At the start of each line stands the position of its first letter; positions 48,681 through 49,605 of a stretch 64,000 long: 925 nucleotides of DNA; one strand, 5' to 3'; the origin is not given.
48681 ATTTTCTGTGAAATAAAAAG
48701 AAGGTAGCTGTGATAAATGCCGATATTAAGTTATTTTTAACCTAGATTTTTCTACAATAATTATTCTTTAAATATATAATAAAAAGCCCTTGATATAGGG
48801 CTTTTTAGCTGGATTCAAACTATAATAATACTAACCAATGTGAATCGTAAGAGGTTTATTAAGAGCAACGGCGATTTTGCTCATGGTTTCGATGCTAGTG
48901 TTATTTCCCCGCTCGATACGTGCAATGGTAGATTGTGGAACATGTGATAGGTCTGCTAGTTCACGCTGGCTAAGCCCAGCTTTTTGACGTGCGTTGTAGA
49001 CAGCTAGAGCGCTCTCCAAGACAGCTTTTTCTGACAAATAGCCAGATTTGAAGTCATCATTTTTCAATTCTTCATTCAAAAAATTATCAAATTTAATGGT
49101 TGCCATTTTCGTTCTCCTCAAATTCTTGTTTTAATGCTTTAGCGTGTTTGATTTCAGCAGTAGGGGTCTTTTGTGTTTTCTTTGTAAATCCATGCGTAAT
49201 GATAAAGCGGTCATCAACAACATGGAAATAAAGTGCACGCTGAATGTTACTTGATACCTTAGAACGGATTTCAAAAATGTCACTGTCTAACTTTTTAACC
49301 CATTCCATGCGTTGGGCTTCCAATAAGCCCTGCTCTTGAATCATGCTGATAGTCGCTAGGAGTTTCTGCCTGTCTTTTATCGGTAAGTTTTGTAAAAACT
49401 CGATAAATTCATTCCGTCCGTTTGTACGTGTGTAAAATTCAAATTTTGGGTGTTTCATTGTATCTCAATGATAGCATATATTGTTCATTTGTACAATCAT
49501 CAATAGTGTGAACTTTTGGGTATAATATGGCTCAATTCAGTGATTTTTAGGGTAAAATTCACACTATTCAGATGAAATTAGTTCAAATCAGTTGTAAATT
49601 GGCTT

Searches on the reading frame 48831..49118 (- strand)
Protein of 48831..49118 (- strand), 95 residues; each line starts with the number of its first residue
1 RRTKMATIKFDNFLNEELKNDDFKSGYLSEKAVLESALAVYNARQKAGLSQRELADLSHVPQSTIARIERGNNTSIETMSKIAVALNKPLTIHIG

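Call 29: search_protein_families(library=phrogs, proteins=[window:48831-49118:-], max_evalue=0.01)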
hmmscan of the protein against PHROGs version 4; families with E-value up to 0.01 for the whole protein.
window:48831-49118:- (95 aa): 22 families
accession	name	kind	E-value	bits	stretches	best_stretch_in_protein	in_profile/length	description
phrog_1373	-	transcription regulation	3.9e-14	54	1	3-94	30-123/166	transcriptional regulator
phrog_8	-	transcription regulation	9.4e-10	39.4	1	42-89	83-131/346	transcriptional regulator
phrog_3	-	transcription regulation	1.1e-09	39.6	1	41-88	94-140/430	transcriptional repressor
phrog_5823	-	transcription regulation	2.4e-09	37.8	1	42-91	13-64/404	transcriptional regulator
phrog_4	-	transcription regulation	5.1e-09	36.6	1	43-89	143-187/400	transcriptional repressor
phrog_2339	-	DNA, RNA and nucleotide metabolism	3.8e-08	34.2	1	21-93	13-85/98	HTH DNA binding protein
phrog_6831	-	transcription regulation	3.1e-07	31.3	1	46-83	16-55/68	transcriptional regulator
phrog_2328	-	transcription regulation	1.6e-06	29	1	43-90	23-71/128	transcriptional repressor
phrog_7241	-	transcription regulation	3.4e-06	28.1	1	39-89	65-116/122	transcriptional regulator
phrog_4583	-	transcription regulation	9.3e-06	26.6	1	38-89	13-65/81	transcriptional repressor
phrog_2439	-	transcription regulation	2.3e-05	24.4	1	42-89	14-62/367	transcriptional regulator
phrog_2104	-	unknown function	2.7e-05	25.3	1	35-92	39-97/103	-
phrog_3949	-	transcription regulation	0.00049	21.2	1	42-91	27-70/161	transcriptional repressor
phrog_16278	-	DNA, RNA and nucleotide metabolism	0.00052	21.5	1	48-86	14-52/170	HTH DNA binding protein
phrog_147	-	transcription regulation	0.00066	21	1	43-83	12-54/100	transcriptional regulator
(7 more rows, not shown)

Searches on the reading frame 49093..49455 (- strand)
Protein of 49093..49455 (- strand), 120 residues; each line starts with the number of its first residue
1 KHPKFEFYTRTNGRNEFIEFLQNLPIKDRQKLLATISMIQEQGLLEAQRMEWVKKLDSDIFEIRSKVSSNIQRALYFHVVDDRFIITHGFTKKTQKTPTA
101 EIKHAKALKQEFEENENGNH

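Call 29: search_protein_families(library=phrogs, proteins=[window:49093-49455:-], max_evalue=0.01)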
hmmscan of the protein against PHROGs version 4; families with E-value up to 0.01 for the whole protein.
window:49093-49455:- (120 aa): 2 families
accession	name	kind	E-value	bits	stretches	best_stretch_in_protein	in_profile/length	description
phrog_2523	-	unknown function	8.6e-21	75.1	1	14-114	8-106/108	-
phrog_3445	-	moron, auxiliary metabolic gene and host takeover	0.00052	21.2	1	11-115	7-102/103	toxin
